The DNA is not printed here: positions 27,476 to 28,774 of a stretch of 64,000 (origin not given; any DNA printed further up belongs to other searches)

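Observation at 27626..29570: Tandem pair of very AT-rich pentatricopeptide-repeat (PPR)-like genes inside the glycan cluster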

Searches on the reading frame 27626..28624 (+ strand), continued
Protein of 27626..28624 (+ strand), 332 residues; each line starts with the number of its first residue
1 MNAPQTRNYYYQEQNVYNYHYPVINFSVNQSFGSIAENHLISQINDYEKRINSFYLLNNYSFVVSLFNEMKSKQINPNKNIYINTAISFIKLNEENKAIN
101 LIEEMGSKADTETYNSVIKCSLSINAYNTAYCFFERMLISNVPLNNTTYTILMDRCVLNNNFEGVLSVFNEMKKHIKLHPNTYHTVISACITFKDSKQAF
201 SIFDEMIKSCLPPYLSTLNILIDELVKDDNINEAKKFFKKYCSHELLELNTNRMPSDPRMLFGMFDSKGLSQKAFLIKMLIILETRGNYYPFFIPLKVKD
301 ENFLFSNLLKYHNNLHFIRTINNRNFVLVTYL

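Call 23: find_homologous_proteins(query=P0010, max_evalue=0.001)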
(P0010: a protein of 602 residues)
Query P0010 (602 aa): 121 proteins with E <= 0.001 among 7715 candidates; the best 120 are listed.
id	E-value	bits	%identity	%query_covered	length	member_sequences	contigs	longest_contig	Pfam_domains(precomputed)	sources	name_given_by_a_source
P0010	0.0e+0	1345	100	100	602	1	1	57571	PF19796.5,PF13041.13,PF17014.11,PF12854.14,PF17049.11,PF01535.27,PF10037.16,PF06239.18,PF13812.13,PF23276.3,PF23436.2,PF04733.21,PF25064.2,PF17177.11,PF11663.15,PF24760.2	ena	-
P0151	2.2e-119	418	35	52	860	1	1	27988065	PF12921.13,PF17177.11,PF13041.13,PF12854.14,PF24760.2,PF01535.27,PF10037.16,PF13812.13,PF23276.3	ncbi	ncbi:Pentatricopeptide repeat-containing protein At5g39710 [Linum grandiflorum]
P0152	3.6e-109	384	34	53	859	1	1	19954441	PF01704.25,PF17177.11,PF13041.13,PF12854.14,PF24760.2,PF01535.27,PF10037.16,PF06239.18,PF13812.13,PF23276.3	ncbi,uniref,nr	ncbi:hypothetical protein POTOM_015361 [Populus tomentosa]|uniref:Uncharacterized protein n=1 Tax=Po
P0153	6.8e-100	353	31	44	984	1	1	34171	PF17177.11,PF13041.13,PF18136.7,PF19189.7,PF12854.14,PF01535.27,PF13176.13,PF13428.13,PF13812.13,PF23276.3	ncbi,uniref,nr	ncbi:25218_t:CDS:2 [Cetraspora pellucida]|uniref:25218_t:CDS:1 n=1 Tax=Cetraspora pellucida TaxID=14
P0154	3.9e-99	351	47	48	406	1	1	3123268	PF17177.11,PF13041.13,PF11663.15,PF12854.14,PF24760.2,PF01535.27,PF10037.16,PF13812.13,PF23276.3,PF03943.20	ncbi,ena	-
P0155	5.1e-87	311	33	53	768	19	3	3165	PF14559.13,PF12921.13,PF17177.11,PF13041.13,PF25058.2,PF19189.7,PF12854.14,PF24760.2,PF01535.27,PF13812.13,PF23276.3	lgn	-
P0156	3.5e-86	308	39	69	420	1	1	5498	PF17177.11,PF13041.13,PF12854.14,PF24760.2,PF01535.27,PF10037.16,PF06239.18,PF13812.13,PF23276.3,PF24603.2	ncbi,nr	ncbi:MAG: hypothetical protein JSR46_03330 [Verrucomicrobia bacterium]|nr:hypothetical protein [Verr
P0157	1.6e-82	296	33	48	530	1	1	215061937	PF14559.13,PF17177.11,PF13041.13,PF25058.2,PF12854.14,PF24760.2,PF01535.27,PF10037.16,PF03979.20,PF13812.13,PF23276.3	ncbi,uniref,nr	ncbi:hypothetical protein LUZ61_009497 [Rhynchospora tenuis]|uniref:Pentatricopeptide repeat-contain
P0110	2.0e-79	286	32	49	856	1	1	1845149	PF17177.11,PF13041.13,PF12854.14,PF01535.27,PF10037.16,PF13812.13,PF23276.3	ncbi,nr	ncbi:hypothetical protein Mapa_009276 [Marchantia paleacea]|nr:hypothetical protein Mapa_009276 [Mar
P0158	1.8e-77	279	30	51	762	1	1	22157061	PF13041.13,PF25058.2,PF19189.7,PF12854.14,PF01535.27,PF10037.16,PF13812.13,PF23276.3,PF12921.13,PF17177.11,PF24760.2,PF18026.7,PF24603.2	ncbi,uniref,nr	ncbi:pentatricopeptide repeat-containing protein At3g61520, mitochondrial-like [Durio zibethinus]|un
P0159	6.2e-77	278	37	58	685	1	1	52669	PF17177.11,PF13041.13,PF17014.11,PF12854.14,PF06877.17,PF01535.27,PF10037.16,PF06239.18,PF13428.13,PF13812.13,PF23276.3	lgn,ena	-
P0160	1.5e-74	270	34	50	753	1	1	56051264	PF12921.13,PF17177.11,PF13041.13,PF12854.14,PF24760.2,PF01535.27,PF10037.16,PF00637.27,PF13812.13,PF23279.2,PF23276.3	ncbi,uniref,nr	ncbi:pentatricopeptide repeat-containing protein At5g39710 [Mercurialis annua]|uniref:pentatricopept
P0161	2.1e-73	266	33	53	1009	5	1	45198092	PF12921.13,PF17177.11,PF13041.13,PF12854.14,PF01535.27,PF10037.16,PF13812.13,PF23276.3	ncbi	ncbi:unnamed protein product [Rhodiola kirilowii]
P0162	2.6e-72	262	36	51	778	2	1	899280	PF12921.13,PF17177.11,PF13041.13,PF12854.14,PF24760.2,PF01535.27,PF10037.16,PF13812.13,PF23276.3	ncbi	ncbi:Pentatricopeptide repeat-containing protein At5g39710 [Linum perenne]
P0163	2.1e-71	259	30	51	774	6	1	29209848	PF12921.13,PF17177.11,PF08579.18,PF13041.13,PF12854.14,PF01535.27,PF10037.16,PF13812.13,PF23276.3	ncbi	ncbi:hypothetical protein ACLB2K_048266 [Fragaria x ananassa]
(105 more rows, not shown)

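Call 32: find_encoding_contigs(protein=P0154, flank=8000, max_places=3)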
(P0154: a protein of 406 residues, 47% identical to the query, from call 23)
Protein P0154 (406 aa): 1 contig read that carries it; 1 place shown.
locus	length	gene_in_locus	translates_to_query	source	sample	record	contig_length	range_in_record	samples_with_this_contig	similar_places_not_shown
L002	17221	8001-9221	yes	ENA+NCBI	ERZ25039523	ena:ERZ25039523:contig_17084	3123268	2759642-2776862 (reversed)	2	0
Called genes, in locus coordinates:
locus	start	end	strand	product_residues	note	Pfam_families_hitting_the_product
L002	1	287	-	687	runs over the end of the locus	PF05925:IpgD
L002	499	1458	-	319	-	PF00892:EamA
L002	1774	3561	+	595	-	-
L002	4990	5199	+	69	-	PF13812:PPR_3 (weak)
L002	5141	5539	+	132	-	-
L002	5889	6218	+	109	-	-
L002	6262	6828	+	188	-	PF00239:Resolvase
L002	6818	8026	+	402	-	PF12323:HTH_OrfB_IS605, PF01385:OrfB_IS605, PF07282:Cas12f1-like_TNB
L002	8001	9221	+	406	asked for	PF17177:PPR_long, PF23276:TPR_24, PF13812:PPR_3, PF13041:PPR_2, PF12854:PPR_1, PF13041:PPR_2, PF13812:PPR_3, PF17177:PPR_long, +9 more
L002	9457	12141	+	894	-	-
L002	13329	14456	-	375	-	PF05598:DUF772, PF01609:DDE_Tnp_1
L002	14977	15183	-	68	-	-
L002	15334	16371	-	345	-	PF01548:DEDD_Tnp_IS110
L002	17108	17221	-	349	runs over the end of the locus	-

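Call 60: find_related_loci(query=A1, collection=metagenome_contigs, flank=4000)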
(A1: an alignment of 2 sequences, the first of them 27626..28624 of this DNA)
Query A1 (332 aa) in metagenome_contigs; peptide patterns used: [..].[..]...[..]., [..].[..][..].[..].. (x = any residue, [..] = any of these).
482 stretches matched a pattern, but none encodes a relative of the query by tblastn (E <= 1e-3).

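Call 94: find_encoding_contigs(protein=P0010, flank=10000, max_places=2)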
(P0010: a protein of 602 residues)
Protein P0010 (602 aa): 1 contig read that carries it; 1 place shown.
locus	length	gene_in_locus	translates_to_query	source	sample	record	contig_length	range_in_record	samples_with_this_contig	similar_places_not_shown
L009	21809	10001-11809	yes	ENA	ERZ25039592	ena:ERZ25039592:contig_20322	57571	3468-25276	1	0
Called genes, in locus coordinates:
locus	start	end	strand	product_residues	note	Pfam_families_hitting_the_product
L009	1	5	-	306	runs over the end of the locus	-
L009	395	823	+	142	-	-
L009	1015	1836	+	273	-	-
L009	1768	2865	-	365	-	-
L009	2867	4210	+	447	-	-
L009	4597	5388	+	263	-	-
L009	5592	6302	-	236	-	-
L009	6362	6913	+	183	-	-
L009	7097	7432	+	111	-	-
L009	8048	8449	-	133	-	-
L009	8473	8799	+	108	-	PF08402:TOBE_2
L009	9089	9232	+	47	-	-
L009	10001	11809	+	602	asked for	PF13041:PPR_2, PF17177:PPR_long, PF12854:PPR_1, PF13041:PPR_2, PF13812:PPR_3, PF12854:PPR_1, PF13041:PPR_2, PF17177:PPR_long, +35 more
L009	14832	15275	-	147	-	PF20143:NAD_kinase_C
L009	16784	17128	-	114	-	PF13292:DXP_synthase_N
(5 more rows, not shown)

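Call 95: find_encoding_contigs(protein=P0159, flank=10000, max_places=2)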
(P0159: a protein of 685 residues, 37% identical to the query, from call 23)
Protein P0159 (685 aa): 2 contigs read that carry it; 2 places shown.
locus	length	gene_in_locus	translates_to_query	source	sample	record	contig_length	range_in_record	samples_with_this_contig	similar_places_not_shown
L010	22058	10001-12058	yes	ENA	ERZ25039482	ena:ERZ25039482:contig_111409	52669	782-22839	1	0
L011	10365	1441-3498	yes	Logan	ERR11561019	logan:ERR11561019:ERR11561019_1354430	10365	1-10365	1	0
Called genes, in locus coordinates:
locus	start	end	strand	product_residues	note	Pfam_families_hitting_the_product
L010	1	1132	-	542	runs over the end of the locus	-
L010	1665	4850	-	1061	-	-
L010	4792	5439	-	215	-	-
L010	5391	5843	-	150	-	-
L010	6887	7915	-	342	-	-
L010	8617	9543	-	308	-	PF08238:Sel1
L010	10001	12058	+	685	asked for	PF13812:PPR_3, PF13041:PPR_2, PF13812:PPR_3, PF17177:PPR_long, PF13041:PPR_2, PF13812:PPR_3, PF13041:PPR_2, PF13041:PPR_2, +21 more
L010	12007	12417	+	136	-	-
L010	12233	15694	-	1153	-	-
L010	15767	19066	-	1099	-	-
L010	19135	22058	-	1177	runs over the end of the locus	-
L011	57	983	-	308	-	PF08238:Sel1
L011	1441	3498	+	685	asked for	PF13812:PPR_3, PF13041:PPR_2, PF13812:PPR_3, PF17177:PPR_long, PF13041:PPR_2, PF13812:PPR_3, PF13041:PPR_2, PF13041:PPR_2, +21 more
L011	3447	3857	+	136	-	-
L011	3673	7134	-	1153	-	-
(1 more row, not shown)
